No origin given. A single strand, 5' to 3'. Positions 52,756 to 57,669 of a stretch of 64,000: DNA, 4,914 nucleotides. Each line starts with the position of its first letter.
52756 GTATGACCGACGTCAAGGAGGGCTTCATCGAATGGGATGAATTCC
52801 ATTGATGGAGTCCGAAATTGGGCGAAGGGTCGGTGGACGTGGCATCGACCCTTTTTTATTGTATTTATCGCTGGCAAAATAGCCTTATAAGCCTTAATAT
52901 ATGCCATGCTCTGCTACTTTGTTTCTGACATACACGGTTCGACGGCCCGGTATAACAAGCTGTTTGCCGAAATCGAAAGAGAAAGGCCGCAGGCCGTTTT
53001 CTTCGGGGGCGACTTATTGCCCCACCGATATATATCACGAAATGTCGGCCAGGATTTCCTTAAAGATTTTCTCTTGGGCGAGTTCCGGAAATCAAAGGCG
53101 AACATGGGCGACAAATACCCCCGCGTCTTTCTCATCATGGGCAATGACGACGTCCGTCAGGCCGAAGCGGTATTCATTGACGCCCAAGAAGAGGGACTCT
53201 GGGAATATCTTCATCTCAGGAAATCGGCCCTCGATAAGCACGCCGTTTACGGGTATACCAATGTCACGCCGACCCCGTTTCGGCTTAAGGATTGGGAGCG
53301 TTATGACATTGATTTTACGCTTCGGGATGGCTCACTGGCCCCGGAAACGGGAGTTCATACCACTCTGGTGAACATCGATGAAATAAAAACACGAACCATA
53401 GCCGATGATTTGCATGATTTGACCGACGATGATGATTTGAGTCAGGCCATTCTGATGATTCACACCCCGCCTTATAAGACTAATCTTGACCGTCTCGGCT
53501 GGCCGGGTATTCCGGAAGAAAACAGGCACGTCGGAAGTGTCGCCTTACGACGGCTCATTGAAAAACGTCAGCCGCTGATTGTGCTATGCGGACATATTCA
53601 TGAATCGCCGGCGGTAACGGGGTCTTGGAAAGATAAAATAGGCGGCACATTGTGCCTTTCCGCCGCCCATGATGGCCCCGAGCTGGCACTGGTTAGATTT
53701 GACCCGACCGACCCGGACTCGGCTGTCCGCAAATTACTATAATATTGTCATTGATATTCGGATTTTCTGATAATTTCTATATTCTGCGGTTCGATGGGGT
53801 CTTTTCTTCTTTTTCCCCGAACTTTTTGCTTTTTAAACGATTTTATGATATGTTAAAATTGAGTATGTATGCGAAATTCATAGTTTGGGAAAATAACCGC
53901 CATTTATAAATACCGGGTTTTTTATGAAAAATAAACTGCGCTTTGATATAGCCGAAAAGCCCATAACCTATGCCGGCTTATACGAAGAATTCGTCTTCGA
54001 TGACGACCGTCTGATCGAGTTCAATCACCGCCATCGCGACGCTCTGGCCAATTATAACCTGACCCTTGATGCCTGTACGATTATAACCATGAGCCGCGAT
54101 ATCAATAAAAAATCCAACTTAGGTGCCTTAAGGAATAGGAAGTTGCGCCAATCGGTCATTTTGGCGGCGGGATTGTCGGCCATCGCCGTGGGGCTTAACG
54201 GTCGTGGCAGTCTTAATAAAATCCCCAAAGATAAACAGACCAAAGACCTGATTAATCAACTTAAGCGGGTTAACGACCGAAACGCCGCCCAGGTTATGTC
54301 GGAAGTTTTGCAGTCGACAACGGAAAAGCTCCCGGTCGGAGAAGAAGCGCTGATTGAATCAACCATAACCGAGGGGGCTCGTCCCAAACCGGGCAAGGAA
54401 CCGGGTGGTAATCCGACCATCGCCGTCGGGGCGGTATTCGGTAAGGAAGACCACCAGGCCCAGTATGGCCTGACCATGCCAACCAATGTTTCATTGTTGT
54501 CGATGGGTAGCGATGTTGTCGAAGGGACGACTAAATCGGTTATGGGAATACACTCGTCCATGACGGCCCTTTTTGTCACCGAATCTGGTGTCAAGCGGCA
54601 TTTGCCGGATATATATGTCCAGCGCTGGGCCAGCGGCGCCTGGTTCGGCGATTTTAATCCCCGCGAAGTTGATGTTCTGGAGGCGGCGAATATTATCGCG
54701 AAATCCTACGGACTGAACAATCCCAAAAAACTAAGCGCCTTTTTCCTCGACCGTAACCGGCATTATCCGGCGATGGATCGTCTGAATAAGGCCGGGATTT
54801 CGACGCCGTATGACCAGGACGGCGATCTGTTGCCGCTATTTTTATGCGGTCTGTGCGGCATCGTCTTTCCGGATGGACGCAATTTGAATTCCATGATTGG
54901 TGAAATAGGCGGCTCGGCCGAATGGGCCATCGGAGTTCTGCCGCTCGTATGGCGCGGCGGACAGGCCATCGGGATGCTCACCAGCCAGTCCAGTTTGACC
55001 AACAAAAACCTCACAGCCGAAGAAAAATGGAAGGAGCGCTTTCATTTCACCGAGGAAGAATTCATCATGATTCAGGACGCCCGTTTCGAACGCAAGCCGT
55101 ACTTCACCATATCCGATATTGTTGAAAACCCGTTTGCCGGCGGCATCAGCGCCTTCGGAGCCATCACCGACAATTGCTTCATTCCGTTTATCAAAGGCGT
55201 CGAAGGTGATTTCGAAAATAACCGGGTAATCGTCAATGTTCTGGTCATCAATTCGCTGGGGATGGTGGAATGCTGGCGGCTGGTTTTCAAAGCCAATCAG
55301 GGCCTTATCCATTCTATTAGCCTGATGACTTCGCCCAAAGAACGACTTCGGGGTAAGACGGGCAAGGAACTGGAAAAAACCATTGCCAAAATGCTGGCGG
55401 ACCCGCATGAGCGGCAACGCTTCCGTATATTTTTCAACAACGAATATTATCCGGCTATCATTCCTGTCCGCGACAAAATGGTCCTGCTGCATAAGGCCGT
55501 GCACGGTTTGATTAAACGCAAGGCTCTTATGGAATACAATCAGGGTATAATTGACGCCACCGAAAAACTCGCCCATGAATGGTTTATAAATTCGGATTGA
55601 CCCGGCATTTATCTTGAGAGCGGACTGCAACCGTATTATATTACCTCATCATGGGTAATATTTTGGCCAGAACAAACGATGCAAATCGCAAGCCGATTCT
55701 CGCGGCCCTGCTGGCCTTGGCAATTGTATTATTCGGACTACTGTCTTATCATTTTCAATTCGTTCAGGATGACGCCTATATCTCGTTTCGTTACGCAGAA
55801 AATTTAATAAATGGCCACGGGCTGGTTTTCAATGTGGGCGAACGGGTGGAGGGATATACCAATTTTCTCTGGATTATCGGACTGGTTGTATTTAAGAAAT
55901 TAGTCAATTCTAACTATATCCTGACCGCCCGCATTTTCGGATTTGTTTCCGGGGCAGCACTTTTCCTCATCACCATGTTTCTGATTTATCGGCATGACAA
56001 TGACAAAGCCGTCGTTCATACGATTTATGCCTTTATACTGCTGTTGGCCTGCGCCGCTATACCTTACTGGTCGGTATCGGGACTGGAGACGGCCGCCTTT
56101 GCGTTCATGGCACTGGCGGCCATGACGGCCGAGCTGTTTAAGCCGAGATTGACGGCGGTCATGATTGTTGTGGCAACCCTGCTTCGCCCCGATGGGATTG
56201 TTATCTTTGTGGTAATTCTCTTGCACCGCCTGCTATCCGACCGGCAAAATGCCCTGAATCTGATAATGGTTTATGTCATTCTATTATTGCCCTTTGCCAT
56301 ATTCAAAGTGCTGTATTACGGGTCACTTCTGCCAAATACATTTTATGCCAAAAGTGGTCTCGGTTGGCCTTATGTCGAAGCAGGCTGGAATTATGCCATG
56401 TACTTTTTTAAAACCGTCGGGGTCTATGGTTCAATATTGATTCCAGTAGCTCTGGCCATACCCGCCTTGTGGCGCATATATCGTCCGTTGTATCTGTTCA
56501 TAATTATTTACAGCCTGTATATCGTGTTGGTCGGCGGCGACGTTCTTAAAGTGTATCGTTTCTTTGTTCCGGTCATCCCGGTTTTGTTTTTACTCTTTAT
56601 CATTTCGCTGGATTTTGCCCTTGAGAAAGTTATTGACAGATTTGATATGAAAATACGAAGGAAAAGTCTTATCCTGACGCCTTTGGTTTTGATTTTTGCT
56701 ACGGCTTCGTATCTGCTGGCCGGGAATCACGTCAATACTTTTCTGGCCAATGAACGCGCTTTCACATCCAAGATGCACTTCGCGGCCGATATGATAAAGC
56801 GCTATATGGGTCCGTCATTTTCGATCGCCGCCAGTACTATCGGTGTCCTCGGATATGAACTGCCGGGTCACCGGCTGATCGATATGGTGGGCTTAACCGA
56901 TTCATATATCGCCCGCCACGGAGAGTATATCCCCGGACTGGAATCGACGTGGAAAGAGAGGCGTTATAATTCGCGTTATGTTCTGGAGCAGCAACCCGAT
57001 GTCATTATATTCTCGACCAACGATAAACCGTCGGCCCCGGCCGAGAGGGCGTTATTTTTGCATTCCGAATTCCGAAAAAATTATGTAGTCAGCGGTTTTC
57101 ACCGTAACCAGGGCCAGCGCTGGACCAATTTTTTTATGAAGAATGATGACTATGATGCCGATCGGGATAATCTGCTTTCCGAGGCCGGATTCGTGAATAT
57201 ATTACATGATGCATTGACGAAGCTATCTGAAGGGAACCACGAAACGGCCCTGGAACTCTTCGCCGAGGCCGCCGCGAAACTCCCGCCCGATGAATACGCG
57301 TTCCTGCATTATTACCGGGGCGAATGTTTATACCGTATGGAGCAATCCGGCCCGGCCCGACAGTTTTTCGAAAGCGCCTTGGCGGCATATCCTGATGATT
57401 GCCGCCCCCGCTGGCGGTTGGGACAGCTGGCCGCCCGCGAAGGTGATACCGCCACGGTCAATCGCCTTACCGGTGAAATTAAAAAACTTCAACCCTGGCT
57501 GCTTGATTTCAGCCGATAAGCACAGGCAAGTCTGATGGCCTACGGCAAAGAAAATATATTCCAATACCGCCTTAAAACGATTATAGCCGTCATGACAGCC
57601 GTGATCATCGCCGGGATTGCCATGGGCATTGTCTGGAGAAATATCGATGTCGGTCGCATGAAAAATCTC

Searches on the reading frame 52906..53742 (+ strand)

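Call 8: search_protein_families(library=pfam, proteins=[window:52906-53742:+], max_evalue=0.01)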
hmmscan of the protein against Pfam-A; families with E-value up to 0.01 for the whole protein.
window:52906-53742:+ (278 aa): 3 families
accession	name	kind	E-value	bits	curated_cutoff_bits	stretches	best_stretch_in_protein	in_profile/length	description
PF00149.33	Metallophos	-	2.3e-14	54.7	21.5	1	4-233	4-190/191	Calcineurin-like phosphoesterase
PF12850.12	Metallophos_2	-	2.4e-05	24.8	27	1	1-234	1-119/154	Calcineurin-like phosphoesterase superfamily domain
PF14582.11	Metallophos_3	-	0.00091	19.1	28.2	0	180-234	175-222/259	Metallophosphoesterase, calcineurin superfamily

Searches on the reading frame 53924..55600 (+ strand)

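Call 8: search_protein_families(library=pfam, proteins=[window:53924-55600:+], max_evalue=0.01)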
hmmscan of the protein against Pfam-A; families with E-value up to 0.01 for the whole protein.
window:53924-55600:+ (558 aa): 1 family
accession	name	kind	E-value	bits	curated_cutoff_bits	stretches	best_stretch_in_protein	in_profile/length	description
PF03320.18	FBPase_glpX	-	2.8e-09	36.8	27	1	197-401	83-259/307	Bacterial fructose-1,6-bisphosphatase, glpX-encoded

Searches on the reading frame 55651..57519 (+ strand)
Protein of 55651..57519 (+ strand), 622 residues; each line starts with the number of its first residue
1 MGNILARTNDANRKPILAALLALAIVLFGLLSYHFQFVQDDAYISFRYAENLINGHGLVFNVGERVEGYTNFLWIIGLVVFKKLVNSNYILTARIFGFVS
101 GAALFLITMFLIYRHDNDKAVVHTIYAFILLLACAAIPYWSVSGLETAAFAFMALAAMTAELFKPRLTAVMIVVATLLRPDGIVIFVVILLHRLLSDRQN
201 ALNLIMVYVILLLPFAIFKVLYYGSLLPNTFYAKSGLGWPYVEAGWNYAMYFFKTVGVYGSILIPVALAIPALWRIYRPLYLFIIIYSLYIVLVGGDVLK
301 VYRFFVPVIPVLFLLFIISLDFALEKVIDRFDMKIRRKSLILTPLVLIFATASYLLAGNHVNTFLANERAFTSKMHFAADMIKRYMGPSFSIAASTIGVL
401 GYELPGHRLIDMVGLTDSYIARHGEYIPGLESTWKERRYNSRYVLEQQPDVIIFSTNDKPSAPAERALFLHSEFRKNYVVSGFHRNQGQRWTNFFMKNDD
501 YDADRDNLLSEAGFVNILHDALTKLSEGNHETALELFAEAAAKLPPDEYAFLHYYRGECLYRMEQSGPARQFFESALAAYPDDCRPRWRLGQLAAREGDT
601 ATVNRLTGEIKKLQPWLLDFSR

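Call 9: search_protein_families(library=pfam, proteins=[window:55651-57519:+], max_evalue=0.01)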
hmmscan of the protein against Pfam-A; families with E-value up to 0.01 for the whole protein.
window:55651-57519:+ (622 aa): 6 families
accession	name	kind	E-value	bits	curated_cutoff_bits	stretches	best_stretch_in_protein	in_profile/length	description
PF14559.12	TPR_19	-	0.00015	22.4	25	1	525-589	2-62/68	Tetratricopeptide repeat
PF07719.23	TPR_2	-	0.00016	22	27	1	550-583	1-34/34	Tetratricopeptide repeat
PF13428.12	TPR_14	-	0.001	20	23.5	0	552-583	3-34/44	Tetratricopeptide repeat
PF13424.12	TPR_12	-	0.0016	19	30.1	1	523-581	12-76/77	Tetratricopeptide repeat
PF00515.34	TPR_1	-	0.0055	16.9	27.8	0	551-583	2-34/34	Tetratricopeptide repeat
PF13432.12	TPR_16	-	0.0065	17.3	32.7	1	522-583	5-64/65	Tetratricopeptide repeat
